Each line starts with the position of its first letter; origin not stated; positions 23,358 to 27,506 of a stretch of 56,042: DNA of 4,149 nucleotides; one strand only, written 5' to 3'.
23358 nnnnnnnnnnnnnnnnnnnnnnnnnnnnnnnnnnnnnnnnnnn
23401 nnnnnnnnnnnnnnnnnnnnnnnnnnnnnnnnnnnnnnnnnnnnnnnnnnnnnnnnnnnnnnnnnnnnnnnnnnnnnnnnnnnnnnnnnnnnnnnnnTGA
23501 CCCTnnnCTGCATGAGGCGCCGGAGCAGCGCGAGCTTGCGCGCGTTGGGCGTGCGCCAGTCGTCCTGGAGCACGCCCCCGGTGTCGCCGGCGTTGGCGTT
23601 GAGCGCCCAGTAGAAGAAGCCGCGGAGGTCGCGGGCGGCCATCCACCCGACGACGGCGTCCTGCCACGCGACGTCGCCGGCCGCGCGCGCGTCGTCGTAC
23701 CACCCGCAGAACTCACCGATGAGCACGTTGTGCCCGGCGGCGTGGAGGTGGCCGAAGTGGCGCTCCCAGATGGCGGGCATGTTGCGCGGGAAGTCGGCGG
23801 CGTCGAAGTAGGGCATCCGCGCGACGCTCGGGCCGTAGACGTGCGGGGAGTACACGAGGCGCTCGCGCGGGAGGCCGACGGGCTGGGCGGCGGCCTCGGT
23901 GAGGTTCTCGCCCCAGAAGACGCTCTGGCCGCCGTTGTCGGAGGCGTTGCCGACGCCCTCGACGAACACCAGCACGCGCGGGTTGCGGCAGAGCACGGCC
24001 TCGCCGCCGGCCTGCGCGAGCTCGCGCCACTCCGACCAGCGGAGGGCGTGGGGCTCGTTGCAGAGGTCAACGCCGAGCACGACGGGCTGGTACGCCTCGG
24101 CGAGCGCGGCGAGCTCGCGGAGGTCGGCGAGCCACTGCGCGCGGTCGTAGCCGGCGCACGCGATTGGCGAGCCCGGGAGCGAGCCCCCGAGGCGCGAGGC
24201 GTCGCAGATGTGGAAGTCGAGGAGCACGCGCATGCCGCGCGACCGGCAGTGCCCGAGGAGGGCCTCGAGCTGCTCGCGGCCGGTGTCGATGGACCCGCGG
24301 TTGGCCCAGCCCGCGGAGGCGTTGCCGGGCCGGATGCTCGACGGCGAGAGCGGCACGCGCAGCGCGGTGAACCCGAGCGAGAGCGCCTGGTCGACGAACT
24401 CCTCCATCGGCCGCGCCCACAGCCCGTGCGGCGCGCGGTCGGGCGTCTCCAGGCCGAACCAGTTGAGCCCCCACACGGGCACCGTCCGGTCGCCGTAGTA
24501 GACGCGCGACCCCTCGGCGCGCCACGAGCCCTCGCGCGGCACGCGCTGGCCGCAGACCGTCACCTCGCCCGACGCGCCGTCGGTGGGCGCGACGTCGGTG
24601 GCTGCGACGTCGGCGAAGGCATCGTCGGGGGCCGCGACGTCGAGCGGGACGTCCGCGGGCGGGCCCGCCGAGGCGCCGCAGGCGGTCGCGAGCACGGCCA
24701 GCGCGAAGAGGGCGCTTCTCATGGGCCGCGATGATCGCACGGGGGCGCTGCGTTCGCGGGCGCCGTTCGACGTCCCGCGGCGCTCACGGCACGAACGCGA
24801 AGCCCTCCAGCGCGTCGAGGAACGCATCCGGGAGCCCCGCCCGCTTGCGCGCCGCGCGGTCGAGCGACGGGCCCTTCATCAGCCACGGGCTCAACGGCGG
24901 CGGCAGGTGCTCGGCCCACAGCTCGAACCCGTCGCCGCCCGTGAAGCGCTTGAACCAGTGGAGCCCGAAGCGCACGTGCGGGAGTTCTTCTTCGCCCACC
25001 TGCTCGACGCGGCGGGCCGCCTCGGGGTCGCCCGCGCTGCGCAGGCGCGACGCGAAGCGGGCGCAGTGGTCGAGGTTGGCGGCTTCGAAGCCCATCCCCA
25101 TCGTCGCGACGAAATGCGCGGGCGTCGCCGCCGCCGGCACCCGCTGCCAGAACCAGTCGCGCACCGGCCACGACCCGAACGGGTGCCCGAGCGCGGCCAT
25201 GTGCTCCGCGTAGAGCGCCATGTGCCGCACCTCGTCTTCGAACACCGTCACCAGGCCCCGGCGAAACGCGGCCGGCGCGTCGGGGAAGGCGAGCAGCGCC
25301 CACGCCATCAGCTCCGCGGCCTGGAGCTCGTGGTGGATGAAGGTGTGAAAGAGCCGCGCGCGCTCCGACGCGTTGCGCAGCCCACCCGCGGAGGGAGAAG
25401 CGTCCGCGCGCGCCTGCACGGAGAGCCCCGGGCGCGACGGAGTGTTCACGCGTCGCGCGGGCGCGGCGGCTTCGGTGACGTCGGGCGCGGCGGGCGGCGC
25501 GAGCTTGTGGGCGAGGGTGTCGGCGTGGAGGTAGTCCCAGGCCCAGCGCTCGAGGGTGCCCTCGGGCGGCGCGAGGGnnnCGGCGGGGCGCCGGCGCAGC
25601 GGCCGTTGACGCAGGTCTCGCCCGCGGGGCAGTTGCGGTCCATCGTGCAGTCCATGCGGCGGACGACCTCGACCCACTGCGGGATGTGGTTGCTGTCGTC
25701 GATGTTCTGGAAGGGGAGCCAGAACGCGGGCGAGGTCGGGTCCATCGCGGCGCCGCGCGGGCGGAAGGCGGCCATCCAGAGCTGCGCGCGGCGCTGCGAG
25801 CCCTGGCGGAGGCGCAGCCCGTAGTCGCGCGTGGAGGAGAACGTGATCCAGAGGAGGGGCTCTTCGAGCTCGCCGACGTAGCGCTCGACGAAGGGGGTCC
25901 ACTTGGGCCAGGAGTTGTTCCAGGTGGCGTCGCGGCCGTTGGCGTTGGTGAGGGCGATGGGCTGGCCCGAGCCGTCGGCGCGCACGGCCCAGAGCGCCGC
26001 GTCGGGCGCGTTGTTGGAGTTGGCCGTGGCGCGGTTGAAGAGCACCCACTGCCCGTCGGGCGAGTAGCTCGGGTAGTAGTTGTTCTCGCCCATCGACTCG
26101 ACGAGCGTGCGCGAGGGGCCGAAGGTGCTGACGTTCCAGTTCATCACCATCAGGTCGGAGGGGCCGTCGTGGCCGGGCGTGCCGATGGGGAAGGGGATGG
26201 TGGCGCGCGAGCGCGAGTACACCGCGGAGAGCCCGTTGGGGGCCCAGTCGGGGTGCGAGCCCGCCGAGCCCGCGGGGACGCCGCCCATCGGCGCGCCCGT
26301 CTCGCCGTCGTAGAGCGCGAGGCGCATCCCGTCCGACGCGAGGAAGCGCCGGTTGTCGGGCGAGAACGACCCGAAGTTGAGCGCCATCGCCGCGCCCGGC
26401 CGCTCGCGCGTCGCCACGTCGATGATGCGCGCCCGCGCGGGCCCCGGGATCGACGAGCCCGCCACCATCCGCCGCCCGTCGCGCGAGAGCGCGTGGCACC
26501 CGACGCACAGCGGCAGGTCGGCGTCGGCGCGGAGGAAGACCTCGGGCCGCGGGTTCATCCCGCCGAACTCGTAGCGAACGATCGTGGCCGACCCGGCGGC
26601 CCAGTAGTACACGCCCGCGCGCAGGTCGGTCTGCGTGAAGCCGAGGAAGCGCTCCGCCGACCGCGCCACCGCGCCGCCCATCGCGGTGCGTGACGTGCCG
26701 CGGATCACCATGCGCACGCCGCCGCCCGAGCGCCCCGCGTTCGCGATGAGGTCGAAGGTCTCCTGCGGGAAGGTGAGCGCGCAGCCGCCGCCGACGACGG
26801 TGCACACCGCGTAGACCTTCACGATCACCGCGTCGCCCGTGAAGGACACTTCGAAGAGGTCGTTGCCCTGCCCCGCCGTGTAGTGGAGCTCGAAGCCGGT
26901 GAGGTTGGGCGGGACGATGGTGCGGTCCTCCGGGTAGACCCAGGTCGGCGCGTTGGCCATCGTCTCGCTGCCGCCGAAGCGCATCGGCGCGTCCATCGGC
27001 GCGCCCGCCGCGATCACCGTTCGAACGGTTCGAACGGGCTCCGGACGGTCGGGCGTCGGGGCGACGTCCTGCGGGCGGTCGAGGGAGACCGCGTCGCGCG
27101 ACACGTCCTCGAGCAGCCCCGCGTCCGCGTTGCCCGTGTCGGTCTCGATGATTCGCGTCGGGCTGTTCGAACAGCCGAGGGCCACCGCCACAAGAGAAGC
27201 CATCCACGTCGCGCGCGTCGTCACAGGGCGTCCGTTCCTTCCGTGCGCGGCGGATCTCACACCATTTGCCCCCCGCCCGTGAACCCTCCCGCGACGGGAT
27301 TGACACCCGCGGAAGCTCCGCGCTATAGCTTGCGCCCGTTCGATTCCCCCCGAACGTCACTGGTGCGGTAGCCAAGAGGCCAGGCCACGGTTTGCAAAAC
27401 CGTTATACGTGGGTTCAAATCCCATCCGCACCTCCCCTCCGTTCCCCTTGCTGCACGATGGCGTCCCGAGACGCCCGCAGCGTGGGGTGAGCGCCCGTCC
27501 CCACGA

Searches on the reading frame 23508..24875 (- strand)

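Call 66: search_protein_families(library=pfam, proteins=[window:23508-24875:-], max_evalue=0.00001)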
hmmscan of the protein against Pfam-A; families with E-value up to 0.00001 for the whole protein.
window:23508-24875:- (456 aa): 1 family
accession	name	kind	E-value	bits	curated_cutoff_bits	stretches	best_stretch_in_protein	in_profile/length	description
PF00150.24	Cellulase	-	2e-30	106.7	23.5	1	137-428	8-271/272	Cellulase (glycosyl hydrolase family 5)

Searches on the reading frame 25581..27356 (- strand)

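Call 66: search_protein_families(library=pfam, proteins=[window:25581-27356:-], max_evalue=0.00001)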
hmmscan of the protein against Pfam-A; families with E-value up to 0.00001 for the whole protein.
window:25581-27356:- (592 aa): 1 family
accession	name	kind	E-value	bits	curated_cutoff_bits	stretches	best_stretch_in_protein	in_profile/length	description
PF07676.18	PD40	-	4e-07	30.3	20.9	0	423-442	8-27/38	WD40-like Beta Propeller Repeat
